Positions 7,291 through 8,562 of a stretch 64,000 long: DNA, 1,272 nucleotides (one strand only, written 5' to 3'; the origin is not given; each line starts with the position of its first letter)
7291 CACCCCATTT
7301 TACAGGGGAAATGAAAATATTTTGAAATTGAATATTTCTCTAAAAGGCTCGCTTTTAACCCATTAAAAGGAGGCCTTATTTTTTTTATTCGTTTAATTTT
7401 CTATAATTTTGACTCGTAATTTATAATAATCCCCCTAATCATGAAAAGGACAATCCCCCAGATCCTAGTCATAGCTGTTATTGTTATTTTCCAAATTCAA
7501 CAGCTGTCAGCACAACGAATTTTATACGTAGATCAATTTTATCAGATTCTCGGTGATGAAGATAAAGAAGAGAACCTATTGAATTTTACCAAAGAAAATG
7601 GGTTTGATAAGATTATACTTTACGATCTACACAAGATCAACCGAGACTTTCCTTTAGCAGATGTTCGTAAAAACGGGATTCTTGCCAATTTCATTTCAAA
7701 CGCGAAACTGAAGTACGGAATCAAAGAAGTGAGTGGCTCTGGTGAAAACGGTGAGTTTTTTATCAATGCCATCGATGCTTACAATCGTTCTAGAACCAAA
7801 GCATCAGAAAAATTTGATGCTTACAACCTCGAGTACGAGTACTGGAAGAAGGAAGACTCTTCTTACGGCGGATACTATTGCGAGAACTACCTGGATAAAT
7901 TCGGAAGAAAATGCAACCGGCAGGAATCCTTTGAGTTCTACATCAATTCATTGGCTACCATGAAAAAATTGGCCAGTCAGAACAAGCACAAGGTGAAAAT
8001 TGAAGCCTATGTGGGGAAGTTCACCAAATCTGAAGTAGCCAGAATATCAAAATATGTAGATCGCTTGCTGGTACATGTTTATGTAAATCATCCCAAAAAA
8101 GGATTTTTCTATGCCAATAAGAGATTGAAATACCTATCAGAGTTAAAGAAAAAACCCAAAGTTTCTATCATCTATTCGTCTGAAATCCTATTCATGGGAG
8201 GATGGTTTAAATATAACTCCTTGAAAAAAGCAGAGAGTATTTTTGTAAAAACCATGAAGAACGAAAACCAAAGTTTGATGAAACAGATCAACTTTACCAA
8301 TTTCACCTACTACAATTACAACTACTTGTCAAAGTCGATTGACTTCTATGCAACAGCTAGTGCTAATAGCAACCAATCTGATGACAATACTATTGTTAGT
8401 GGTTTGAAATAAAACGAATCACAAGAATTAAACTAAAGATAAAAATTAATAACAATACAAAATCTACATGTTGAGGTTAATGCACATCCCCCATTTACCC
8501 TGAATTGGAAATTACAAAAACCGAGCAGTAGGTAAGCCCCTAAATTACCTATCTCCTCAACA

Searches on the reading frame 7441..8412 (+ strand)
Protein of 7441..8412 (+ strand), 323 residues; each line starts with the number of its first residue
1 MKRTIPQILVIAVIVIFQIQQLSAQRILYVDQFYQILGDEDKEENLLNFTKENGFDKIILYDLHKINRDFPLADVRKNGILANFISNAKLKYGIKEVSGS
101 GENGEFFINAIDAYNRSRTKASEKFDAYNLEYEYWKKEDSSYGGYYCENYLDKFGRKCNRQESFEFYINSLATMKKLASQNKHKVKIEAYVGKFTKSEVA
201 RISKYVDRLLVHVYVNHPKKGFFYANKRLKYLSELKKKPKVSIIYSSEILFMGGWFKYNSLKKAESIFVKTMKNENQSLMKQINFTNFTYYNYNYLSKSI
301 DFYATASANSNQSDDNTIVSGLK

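Call 10: search_protein_families(library=pfam, proteins=[window:7441-8412:+], max_evalue=0.01)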
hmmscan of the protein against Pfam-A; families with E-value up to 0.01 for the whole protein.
window:7441-8412:+ (323 aa): 0 families

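Call 26: find_homologous_proteins(query=window:7441-8409:+)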
Query window:7441-8409:+ (323 aa): 115 proteins with E <= 0.001 among 1682 candidates.
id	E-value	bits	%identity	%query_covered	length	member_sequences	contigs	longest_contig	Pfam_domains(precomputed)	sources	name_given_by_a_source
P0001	3.8e-199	679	95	100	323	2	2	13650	-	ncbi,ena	-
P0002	3.5e-164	564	79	99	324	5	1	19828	-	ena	-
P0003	4.9e-163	560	79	99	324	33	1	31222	-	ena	-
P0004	7.6e-132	458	66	99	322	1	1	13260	-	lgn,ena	-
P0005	1.2e-128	447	65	97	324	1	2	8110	-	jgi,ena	jgi:hypothetical protein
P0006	1.2e-128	447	64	99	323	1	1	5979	-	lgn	-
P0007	4.3e-128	445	66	94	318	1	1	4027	-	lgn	-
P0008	1.5e-127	444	65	97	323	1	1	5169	-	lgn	-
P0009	2.4e-126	440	65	98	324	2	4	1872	-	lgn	-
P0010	3.5e-126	439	65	94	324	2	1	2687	-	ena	-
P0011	6.1e-125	435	61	99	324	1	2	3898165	-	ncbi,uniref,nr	ncbi:hypothetical protein [Polaribacter porphyrae]|uniref:Uncharacterized protein n=1 Tax=Polaribact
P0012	7.3e-125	435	64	98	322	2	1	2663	-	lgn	-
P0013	1.2e-124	434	65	94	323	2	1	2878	-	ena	-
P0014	2.0e-124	433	66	92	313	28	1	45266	-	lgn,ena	-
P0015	2.0e-124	433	64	96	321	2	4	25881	-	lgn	-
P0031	4.5e-122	426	62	100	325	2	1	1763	-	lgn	-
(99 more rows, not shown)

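Call 27: find_encoding_contigs(protein=P0002, flank=5000, max_places=3)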
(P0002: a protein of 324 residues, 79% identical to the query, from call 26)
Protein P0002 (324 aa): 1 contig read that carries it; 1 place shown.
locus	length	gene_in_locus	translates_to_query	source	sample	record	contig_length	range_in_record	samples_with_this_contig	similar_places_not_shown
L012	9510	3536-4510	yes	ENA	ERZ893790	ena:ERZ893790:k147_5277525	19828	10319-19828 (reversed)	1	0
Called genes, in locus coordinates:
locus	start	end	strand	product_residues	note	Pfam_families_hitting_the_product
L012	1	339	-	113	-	?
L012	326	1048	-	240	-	PF02348:CTP_transf_3, PF12804:NTP_transf_3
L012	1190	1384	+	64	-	-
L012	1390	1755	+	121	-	-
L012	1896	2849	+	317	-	-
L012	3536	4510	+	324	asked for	-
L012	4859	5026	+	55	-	-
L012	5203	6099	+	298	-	-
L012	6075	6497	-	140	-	PF01242:PTPS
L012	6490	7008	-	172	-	PF00293:NUDIX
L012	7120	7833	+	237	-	PF00160:Pro_isomerase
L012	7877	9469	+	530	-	PF00009:GTP_EFTU, PF01926:MMR_HSR1, PF22042:EF-G_D2, PF03144:GTP_EFTU_D2, PF16658:RF3_C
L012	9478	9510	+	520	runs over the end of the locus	-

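Call 28: find_encoding_contigs(protein=P0003, flank=5000, max_places=3)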
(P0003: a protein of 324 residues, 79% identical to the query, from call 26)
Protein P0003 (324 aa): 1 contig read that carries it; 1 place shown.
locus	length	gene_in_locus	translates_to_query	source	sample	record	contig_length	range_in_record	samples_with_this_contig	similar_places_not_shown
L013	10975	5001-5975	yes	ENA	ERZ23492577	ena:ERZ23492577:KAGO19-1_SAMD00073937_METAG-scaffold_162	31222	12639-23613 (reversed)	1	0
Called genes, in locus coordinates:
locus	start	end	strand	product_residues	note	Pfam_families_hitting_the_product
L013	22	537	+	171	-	-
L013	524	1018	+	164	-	-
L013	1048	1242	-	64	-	-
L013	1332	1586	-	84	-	-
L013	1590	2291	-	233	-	PF00702:Hydrolase, PF13419:HAD_2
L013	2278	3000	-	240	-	PF02348:CTP_transf_3, PF12804:NTP_transf_3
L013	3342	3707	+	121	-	PF07883:Cupin_2 (weak)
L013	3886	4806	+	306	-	-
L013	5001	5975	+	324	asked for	-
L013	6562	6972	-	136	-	PF01242:PTPS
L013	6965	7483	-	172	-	PF00293:NUDIX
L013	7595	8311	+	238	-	PF00160:Pro_isomerase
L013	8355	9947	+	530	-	PF00009:GTP_EFTU, PF01926:MMR_HSR1, PF22042:EF-G_D2, PF03144:GTP_EFTU_D2 (weak), PF16658:RF3_C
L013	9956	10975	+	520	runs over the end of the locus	-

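Call 29: find_encoding_contigs(protein=P0004, flank=5000, max_places=3)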
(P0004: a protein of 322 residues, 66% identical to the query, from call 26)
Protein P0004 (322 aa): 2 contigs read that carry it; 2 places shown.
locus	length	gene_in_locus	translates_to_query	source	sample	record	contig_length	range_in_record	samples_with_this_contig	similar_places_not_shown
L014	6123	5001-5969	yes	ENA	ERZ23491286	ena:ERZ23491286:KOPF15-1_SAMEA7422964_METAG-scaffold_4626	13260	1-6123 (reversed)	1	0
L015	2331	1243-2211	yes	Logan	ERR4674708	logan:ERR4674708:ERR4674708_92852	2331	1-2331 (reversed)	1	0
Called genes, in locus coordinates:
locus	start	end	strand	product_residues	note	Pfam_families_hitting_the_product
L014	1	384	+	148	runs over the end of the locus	-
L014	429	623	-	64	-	-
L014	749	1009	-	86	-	-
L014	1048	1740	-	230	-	PF00702:Hydrolase, PF12689:Acid_PPase (faint), PF13419:HAD_2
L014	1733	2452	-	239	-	PF01128:IspD (faint), PF02348:CTP_transf_3, PF12804:NTP_transf_3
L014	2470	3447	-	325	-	PF20511:PMI_typeI_cat, PF21621:MPI_cupin_dom (weak)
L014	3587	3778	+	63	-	-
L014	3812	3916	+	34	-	-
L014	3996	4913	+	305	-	-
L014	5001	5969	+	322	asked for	-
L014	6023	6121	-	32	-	?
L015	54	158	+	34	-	-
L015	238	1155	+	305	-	-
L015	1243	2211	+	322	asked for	-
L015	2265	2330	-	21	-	?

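Call 42: find_encoding_contigs(protein=P0031, flank=3000, max_places=3)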
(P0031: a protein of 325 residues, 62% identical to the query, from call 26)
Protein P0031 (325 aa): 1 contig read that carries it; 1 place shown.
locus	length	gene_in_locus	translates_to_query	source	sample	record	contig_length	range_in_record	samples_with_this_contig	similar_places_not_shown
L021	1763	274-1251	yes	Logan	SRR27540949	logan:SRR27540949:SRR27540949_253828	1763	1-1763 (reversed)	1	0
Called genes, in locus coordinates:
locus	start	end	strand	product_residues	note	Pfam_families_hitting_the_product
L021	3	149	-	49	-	?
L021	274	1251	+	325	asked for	-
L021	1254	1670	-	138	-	PF01242:PTPS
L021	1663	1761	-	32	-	?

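Call 43: find_encoding_contigs(protein=P0007, flank=3000, max_places=3)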
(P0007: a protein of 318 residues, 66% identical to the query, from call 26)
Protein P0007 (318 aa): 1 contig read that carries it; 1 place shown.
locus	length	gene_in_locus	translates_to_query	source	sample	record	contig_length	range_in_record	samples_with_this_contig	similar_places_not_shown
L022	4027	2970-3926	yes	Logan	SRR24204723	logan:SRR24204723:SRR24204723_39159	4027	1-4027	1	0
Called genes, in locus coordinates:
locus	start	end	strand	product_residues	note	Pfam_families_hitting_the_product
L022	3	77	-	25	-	?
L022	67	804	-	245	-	PF01128:IspD (faint), PF02348:CTP_transf_3, PF12804:NTP_transf_3 (weak)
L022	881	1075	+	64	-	-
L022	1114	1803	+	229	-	-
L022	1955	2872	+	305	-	-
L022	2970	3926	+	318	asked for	-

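Call 73: search_solved_structures(query=A5, max_evalue=1)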
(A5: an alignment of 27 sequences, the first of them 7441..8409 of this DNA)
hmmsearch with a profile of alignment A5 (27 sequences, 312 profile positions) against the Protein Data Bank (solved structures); distinct sequences matched with E-value up to 1: 0.

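Call 81: predict_structure(alignment_id=A5)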
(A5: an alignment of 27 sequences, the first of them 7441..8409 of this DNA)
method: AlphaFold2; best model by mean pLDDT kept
length: 323 residues; sequences in the alignment: 27
mean_pLDDT: 92.6   pTM: 0.87
mean pLDDT of the five models: 92.6, 92.5, 92.4, 92.0, 91.5
residues with pLDDT >= 90: 277; 70-90: 22; 50-70: 15; < 50: 9
segments of 3 or more residues with pLDDT < 50: 315-323
pLDDT, mean of each block of 10 residues (from residue 1): 74 71 81 97 98 97 95 95 98 98 98 97 98 97 97 96 98 98 97 97 98 97 97 97 97 96 96 94 95 96 86 49 36
secondary structure, 60 per line:
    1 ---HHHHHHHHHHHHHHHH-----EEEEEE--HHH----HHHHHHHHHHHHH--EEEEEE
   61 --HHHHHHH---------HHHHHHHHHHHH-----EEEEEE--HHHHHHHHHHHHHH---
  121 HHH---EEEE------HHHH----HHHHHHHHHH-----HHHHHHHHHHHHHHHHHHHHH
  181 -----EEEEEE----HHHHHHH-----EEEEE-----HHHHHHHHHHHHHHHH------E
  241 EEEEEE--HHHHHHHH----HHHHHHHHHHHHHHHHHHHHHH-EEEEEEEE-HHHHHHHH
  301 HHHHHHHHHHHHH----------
elements in order: H4-19 E25-30 H40-52 E55-60 H63-69 H79-90 E96-101 H104-117 E127-130 H137-140 H145-154 H160-180 E186-191 H196-202 E208-212 H218-233 E240-246 H249-256 H261-282 E284-291 H293-313

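Call 84: fold_search(model_id=the predicted structure, library=pdb)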
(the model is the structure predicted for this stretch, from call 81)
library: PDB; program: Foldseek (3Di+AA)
matches with E <= 10: 1584; with E <= 0.001: 79
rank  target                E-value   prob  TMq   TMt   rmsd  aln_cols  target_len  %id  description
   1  8t0u_G                1.1e-05  1.00  0.49  0.52   7.2       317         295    9  Crystal structure of dimethylsulfone monooxygenase SfnG from Pseudomonas fluorescens (released 2024-11-27)
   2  5oq3                  2.0e-05  1.00  0.51  0.47   9.4       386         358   12  High resolution structure of the functional region of Cwp19 from Clostridium difficile (released 2017-11-01)
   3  8t0u_D                2.3e-05  1.00  0.49  0.52   8.8       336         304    8  Crystal structure of dimethylsulfone monooxygenase SfnG from Pseudomonas fluorescens (released 2024-11-27)
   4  8t0u_F                2.5e-05  1.00  0.48  0.48   9.2       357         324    9  Crystal structure of dimethylsulfone monooxygenase SfnG from Pseudomonas fluorescens (released 2024-11-27)
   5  8t0u_C                2.6e-05  1.00  0.47  0.48   9.3       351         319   10  Crystal structure of dimethylsulfone monooxygenase SfnG from Pseudomonas fluorescens (released 2024-11-27)
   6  8t0u_A                3.1e-05  1.00  0.47  0.47   8.9       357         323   10  Crystal structure of dimethylsulfone monooxygenase SfnG from Pseudomonas fluorescens (released 2024-11-27)
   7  1nqk                  5.0e-05  1.00  0.44  0.42  10.3       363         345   10  Structural Genomics, Crystal structure of Alkanesulfonate monooxygenase (released 2003-09-23)
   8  8t0u_B                5.4e-05  1.00  0.47  0.46   9.4       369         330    7  Crystal structure of dimethylsulfone monooxygenase SfnG from Pseudomonas fluorescens (released 2024-11-27)
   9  9gnc_A                5.4e-05  1.00  0.37  0.42  10.0       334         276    9  KvPepIY122A mutant in complex with F420, F420-dependent oxidoreductase (released 2025-06-11)
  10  9gkh_B                5.7e-05  1.00  0.45  0.53   7.2       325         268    7  KvPepIH62A mutant,F420-dependent oxidoreductase (released 2025-06-11)
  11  9gkh_A                6.0e-05  1.00  0.43  0.49   7.9       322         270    9  KvPepIH62A mutant,F420-dependent oxidoreductase (released 2025-06-11)
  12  9gm0_A                7.2e-05  1.00  0.37  0.42  10.1       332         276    9  KvPepI F420-dependent oxidoreductase, F420 complex (released 2025-06-11)
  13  7jv3_B                8.1e-05  1.00  0.45  0.46  10.5       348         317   11  Crystal structure of alkanesulfonate monooxygenase MsuD from Pseudomonas fluorescens (released 2021-05-26)
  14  9gnd_A                8.1e-05  1.00  0.43  0.48   7.9       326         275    8  KvPepIH62A mutant in complex with F420,F420-dependent oxidoreductase (released 2025-06-11)
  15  8vw6_A                8.6e-05  1.00  0.42  0.39  10.6       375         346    8  Crystal structure of SsuD (released 2025-02-05)
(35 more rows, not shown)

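Call 94: find_encoding_contigs(protein=window:7441-8412:+, flank=1500, max_places=8)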
Protein window:7441-8412:+ (323 aa): 19 contigs read that carry it; 8 places shown.
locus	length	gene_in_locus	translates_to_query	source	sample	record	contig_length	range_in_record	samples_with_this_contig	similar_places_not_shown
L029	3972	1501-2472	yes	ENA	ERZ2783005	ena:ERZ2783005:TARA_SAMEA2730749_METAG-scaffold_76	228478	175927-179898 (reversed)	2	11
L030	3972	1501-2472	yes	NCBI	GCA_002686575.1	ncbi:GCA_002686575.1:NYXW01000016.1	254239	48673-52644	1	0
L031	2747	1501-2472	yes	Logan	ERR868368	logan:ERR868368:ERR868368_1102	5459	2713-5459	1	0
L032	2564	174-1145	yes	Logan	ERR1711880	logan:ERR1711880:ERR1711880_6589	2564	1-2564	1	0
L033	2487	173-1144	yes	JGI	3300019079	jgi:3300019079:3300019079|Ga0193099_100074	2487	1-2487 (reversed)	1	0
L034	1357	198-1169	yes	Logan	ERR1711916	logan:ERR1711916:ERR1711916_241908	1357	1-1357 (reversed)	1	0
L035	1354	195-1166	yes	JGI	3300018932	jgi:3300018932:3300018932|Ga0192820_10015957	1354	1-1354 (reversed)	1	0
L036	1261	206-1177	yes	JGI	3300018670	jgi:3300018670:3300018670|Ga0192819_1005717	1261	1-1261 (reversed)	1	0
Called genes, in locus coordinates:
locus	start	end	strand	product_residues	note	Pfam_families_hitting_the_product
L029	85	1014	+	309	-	-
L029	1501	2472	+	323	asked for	-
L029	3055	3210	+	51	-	-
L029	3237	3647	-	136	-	PF01242:PTPS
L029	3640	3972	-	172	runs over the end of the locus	PF00293:NUDIX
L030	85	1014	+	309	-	-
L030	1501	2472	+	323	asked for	-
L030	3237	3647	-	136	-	PF01242:PTPS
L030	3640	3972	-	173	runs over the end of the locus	PF00293:NUDIX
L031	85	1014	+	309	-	-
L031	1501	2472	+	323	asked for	-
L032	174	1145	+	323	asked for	-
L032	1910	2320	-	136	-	PF01242:PTPS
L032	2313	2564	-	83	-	?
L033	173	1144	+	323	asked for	-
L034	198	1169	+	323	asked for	-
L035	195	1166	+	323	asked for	-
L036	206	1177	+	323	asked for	-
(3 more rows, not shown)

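Call 109: search_protein_families(library=ncbifam, proteins=[window:7441-8412:+], max_evalue=0.01)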
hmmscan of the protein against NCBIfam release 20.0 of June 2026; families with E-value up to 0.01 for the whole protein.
window:7441-8412:+ (323 aa): 0 families
